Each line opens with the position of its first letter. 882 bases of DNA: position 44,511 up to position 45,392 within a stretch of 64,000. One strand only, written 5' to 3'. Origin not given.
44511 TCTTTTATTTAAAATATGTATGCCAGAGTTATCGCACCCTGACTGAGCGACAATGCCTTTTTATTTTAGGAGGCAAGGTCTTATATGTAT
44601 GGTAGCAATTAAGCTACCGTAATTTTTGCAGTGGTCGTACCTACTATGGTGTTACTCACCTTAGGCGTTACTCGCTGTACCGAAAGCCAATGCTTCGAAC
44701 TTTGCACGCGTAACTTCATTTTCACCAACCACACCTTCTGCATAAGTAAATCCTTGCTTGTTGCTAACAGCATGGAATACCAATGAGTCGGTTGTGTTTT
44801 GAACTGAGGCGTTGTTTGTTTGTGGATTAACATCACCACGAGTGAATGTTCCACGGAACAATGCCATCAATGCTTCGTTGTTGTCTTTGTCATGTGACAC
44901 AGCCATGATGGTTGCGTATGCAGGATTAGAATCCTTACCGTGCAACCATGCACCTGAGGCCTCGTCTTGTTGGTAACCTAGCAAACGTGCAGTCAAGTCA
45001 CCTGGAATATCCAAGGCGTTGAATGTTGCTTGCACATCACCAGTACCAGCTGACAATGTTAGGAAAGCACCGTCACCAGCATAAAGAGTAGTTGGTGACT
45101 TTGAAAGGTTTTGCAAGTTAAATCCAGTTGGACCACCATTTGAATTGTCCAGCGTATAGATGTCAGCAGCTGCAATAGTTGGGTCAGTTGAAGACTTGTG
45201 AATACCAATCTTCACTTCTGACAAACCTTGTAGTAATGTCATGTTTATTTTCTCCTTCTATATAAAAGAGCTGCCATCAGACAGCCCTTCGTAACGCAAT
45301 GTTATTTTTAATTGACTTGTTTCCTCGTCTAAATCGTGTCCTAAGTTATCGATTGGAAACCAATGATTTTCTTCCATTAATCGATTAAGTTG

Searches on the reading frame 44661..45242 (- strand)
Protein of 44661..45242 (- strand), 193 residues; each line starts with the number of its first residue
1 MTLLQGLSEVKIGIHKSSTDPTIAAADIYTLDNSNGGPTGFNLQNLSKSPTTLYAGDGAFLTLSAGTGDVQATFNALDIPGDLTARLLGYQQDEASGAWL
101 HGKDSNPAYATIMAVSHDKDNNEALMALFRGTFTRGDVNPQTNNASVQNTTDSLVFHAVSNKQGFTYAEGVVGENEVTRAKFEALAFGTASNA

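Call 26: find_encoding_contigs(protein=window:44661-45242:-, flank=10000, max_places=3)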
Protein window:44661-45242:- (193 aa): 7 contigs read that carry it; 3 places shown.
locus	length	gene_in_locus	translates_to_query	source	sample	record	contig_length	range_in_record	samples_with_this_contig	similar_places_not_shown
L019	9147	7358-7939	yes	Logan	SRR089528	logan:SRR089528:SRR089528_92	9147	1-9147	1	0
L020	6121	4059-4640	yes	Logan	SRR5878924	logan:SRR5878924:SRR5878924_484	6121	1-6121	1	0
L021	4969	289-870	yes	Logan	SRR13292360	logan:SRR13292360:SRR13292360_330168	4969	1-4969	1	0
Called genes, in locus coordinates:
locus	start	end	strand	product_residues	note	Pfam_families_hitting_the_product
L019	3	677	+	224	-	?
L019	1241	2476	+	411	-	PF04860:Phage_portal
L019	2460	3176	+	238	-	PF00574:CLP_protease, PF01972:SDH_protease (weak)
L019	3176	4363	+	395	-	-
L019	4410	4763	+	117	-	-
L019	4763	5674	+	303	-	-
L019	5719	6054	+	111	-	PF05135:Phage_connect_1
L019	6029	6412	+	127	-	-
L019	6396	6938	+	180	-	-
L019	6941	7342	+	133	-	PF05657:DUF806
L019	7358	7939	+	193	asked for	PF04630:Phage_TTP_1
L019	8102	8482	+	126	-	-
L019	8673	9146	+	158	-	?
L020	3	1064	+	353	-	?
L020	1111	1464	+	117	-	-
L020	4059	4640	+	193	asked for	PF04630:Phage_TTP_1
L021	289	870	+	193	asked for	PF04630:Phage_TTP_1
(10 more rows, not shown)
